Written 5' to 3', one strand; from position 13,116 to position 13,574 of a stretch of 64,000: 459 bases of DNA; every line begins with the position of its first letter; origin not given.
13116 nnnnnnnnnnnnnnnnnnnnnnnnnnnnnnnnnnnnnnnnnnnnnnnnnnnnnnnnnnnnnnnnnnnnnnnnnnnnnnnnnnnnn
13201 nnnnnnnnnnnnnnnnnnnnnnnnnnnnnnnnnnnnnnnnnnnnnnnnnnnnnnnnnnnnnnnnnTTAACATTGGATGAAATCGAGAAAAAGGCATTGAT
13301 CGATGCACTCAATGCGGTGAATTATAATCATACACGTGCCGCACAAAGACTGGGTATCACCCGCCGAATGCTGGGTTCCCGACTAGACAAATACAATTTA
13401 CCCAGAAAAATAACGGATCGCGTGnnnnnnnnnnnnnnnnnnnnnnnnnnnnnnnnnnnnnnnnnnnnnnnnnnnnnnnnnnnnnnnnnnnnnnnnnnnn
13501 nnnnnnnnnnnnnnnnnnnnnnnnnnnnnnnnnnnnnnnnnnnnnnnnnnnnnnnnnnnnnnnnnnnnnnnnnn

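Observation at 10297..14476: Sensor kinase and sigma-54 activator operon, translationally coupled to a novel membrane-anchored protein, with a candidate -24/-12 promoter upstream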

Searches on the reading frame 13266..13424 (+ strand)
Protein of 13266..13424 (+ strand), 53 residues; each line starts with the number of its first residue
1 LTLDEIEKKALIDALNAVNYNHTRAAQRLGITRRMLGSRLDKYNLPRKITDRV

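Call 78: find_related_loci(query=A9, collection=genome_contigs, flank=6000)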
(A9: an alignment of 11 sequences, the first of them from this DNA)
Query A9 (53 aa) in genome_contigs; peptide patterns used: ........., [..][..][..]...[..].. (x = any residue, [..] = any of these).
67 stretches matched a pattern; 56 encode a relative of the query (tblastn E <= 1e-3); 56 distinct loci.
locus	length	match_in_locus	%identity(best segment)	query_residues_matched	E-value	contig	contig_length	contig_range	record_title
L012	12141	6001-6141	72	2-48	2e-19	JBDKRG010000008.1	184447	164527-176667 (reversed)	MAG: Candidatus Sumerlaeia bacterium isolate 5_bin.191 c_000000338459, whole genome shotgun sequence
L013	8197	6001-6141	70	2-48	3e-19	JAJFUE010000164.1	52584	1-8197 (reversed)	MAG: bacterium isolate bin.378 k141_1991514, whole genome shotgun sequence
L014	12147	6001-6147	67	1-49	3e-19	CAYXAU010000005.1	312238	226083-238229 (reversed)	MAG TPA_asm: uncultured Candidatus Sumerlaeota bacterium isolate binchicken_co21_271 genome assembly, contig: NODE_5_len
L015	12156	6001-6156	63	2-53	1e-18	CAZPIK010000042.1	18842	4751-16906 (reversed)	MAG TPA_asm: uncultured Candidatus Sumerlaeota bacterium isolate SRP237561_co1_93 genome assembly, contig: NODE_4878_len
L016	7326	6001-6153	61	2-52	3e-18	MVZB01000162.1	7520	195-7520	MAG: candidate division BRC1 bacterium ADurb.BinA292 BWZ08_contig000162, whole genome shotgun sequence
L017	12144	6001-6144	60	1-48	1e-17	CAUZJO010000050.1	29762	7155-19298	MAG: Candidatus Sumerlaeia bacterium isolate CB27_Tmax.35 genome assembly, contig: Ga0310121_10001001, whole genome shot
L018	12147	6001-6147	59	1-49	2e-17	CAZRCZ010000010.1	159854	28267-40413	MAG TPA_asm: uncultured Candidatus Sumerlaeota bacterium isolate SRP273308_co1_93 genome assembly, contig: NODE_97_lengt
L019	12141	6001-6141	66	2-48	1e-16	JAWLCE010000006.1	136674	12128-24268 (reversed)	MAG: Sumerlaeia bacterium isolate 15dZY3.bin.32 NODE_264_length_136674_cov_6.354648, whole genome shotgun sequence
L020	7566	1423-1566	56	1-48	4e-16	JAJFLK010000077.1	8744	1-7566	MAG: Candidatus Sumerlaeota bacterium isolate OFTM353 OFTM353_76, whole genome shotgun sequence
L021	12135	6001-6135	62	1-45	9e-15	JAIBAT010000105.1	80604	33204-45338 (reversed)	MAG: Candidatus Sumerlaeaceae bacterium isolate SSF23 NODE_5101_length_80604_cov_5.779453, whole genome shotgun sequence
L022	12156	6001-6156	52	2-53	5e-14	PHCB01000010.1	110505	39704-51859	MAG: candidate division BRC1 bacterium HGW-BRC1-1 bjp_ig2102_scaffold_171, whole genome shotgun sequence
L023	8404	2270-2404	58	1-45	6e-14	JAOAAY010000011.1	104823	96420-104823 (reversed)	MAG: Candidatus Sumerlaeaceae bacterium isolate SKW162 NODE_10_length_104823_cov_5.586686, whole genome shotgun sequence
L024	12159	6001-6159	51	1-53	7e-14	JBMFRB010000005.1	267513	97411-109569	MAG: Candidatus Sumerlaeaceae bacterium isolate KM4344-30 NODE_22_length_267513_cov_9.282620, whole genome shotgun seque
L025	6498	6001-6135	62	1-45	8e-14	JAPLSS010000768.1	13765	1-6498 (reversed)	MAG: Candidatus Sumerlaeota bacterium isolate LacPavin_0920_SED5_MAG_64_9 LacPavin_0920_SED5_scaffold_1522335, whole gen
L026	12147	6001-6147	55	1-49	9e-14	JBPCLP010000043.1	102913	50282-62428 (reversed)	MAG: Candidatus Sumerlaeaceae bacterium isolate TH_ant_mag_81 S1Ck127_6623398_flag_0_multi_11.9843_len_102913, whole gen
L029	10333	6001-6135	60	1-45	6e-13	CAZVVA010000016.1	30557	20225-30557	MAG TPA_asm: uncultured Candidatus Sumerlaeota bacterium isolate SRP068000_co3_541 genome assembly, contig: NODE_949_len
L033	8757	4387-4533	53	1-49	1e-12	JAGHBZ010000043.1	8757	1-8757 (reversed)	MAG: Candidatus Sumerlaeota bacterium isolate AUK269 PB_MBMC_223_c_000000000240, whole genome shotgun sequence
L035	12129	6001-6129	63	1-43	1e-12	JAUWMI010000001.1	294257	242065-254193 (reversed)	MAG: Candidatus Sumerlaeota bacterium isolate CSMAG_2394 CSMAG_2394_k141_1432821_length_294257_cov_9.9987, whole genome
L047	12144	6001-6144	52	2-49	7e-11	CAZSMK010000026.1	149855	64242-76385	MAG TPA_asm: uncultured Candidatus Sumerlaeota bacterium isolate SRP067234_co1_16 genome assembly, contig: k99_847860, w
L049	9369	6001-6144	54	1-48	9e-11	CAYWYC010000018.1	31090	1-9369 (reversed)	MAG TPA_asm: uncultured Candidatus Sumerlaeota bacterium isolate SRP252850_co1_211 genome assembly, contig: NODE_2431_le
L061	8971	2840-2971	50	2-45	2e-8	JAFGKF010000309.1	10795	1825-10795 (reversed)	MAG: Candidatus Sumerlaeota bacterium isolate Zod_Metabat.321 k87_7278783, whole genome shotgun sequence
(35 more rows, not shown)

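Call 99: search_protein_families(library=pfam, proteins=[L029:6396-7277:+, L033:4571-5479:+, L035:6324-7280:+, L047:6191-7078:+, L049:6173-7225:+, L061:2999-3982:+, L020:1670-2806:+, L014:6231-7151:+, L017:6201-7196:+, L018:6237-7205:+], max_evalue=0.05)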
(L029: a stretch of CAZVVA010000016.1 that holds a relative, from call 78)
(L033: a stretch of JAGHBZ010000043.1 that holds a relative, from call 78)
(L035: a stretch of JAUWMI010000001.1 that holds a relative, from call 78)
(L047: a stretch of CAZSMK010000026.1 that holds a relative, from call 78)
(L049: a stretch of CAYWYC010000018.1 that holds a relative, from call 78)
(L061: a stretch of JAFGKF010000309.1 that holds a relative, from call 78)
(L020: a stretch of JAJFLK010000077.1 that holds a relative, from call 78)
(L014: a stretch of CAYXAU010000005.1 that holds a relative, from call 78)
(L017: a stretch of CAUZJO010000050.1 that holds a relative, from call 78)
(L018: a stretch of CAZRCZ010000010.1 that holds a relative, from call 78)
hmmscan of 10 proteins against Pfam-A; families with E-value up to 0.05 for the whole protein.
L029:6396-7277:+ (293 aa): 0 families

L033:4571-5479:+ (302 aa): 8 families
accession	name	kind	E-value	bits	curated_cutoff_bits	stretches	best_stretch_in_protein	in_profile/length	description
PF04849.18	HAP1_N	-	0.0012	18.5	33.9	1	145-265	90-194/307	HAP1 N-terminal conserved region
PF07889.17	DUF1664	-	0.016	15.7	34.6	0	139-194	58-114/124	Protein of unknown function (DUF1664)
PF10779.14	XhlA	-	0.017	15.7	34.7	1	145-179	9-43/67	Haemolysin XhlA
PF05377.16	FlaC_arch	-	0.023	15.5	27.8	0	148-182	1-35/55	Flagella accessory protein C (FlaC)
PF01920.25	Prefoldin_2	-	0.023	15.1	27.6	0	140-179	62-101/106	Prefoldin subunit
PF16331.10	TolA_bind_tri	-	0.024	15.2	30.1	0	238-266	23-51/76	TolA binding protein trimerisation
PF25450.1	Rab11-FIP3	-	0.032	15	31.9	0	237-267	58-88/125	Rab11-FIP3-like domain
PF25481.1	Nucleoprot-TPR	-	0.046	14.2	27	1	237-265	5-33/80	Nucleoprotein TPR-like domain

L035:6324-7280:+ (318 aa): 1 family
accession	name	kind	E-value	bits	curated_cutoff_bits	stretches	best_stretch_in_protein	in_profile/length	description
PF01920.25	Prefoldin_2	-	0.022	15.2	27.6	1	259-290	67-98/106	Prefoldin subunit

L047:6191-7078:+ (295 aa): 7 families
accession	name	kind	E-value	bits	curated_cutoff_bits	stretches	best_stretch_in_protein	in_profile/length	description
PF01519.22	DUF16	-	0.013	16.4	40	0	234-264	33-63/104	Protein of unknown function DUF16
PF04102.17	SlyX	-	0.014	16.4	30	1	233-289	15-67/67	SlyX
PF02996.22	Prefoldin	-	0.024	15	23.2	1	232-266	81-115/120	Prefoldin subunit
PF07889.17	DUF1664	-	0.025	15.1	34.6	0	100-174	44-119/124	Protein of unknown function (DUF1664)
PF01920.25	Prefoldin_2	-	0.028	14.8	27.6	1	231-267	65-101/106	Prefoldin subunit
PF25785.1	TPR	-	0.04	14.7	27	1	232-271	4-43/110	Nucleoprotein TPR-like domain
PF20781.2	TssR_C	-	0.041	14.5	25.7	0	19-79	67-127/141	TssR C-terminal domain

L049:6173-7225:+ (350 aa): 2 families
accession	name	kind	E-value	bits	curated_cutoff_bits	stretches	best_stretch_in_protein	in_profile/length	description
PF11333.13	DUF3135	-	0.0077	17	22.7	1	89-162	5-77/81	Protein of unknown function (DUF3135)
PF02601.20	Exonuc_VII_L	-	0.026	14.5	35.9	0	230-305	121-202/315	Exonuclease VII, large subunit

L061:2999-3982:+ (327 aa): 6 families
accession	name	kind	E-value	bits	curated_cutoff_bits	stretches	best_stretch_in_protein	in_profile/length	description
PF11932.13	DUF3450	-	2.6e-05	24.1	32.6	1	91-201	42-152/241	Protein of unknown function (DUF3450)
PF07889.17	DUF1664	-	0.0042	17.6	34.6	0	100-152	59-110/124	Protein of unknown function (DUF1664)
PF05377.16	FlaC_arch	-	0.019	15.8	27.8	0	261-294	5-37/55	Flagella accessory protein C (FlaC)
PF06009.19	Laminin_II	-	0.023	15.2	33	0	243-280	67-100/138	Laminin Domain II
PF05064.18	Nsp1_C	-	0.044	14.1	24.1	0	247-279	74-106/114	Nsp1-like C-terminal region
PF04977.20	DivIC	-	0.048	13.9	28.9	0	88-120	19-51/80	Septum formation initiator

L020:1670-2806:+ (378 aa): 1 family
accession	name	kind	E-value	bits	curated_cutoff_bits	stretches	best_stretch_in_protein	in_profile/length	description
PF04102.17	SlyX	-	0.0012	19.9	30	0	332-364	26-58/67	SlyX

L014:6231-7151:+ (306 aa): 1 family
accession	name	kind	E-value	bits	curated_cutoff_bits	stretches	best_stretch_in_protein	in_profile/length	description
PF23493.1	CysS_C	-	0.016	15.8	23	0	153-173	9-28/51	Cysteinyl-tRNA ligase anticodon binding domain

L017:6201-7196:+ (331 aa): 0 families

L018:6237-7205:+ (322 aa): 2 families
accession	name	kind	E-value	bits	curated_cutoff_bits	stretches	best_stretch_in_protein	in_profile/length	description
PF18822.6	CdvA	-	0.0023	18.4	30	1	120-169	6-55/123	CdvA-like coiled-coil domain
PF12325.13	TMF_TATA_bd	-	0.0085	16.6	29.1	1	273-314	65-106/115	TATA element modulatory factor 1 TATA binding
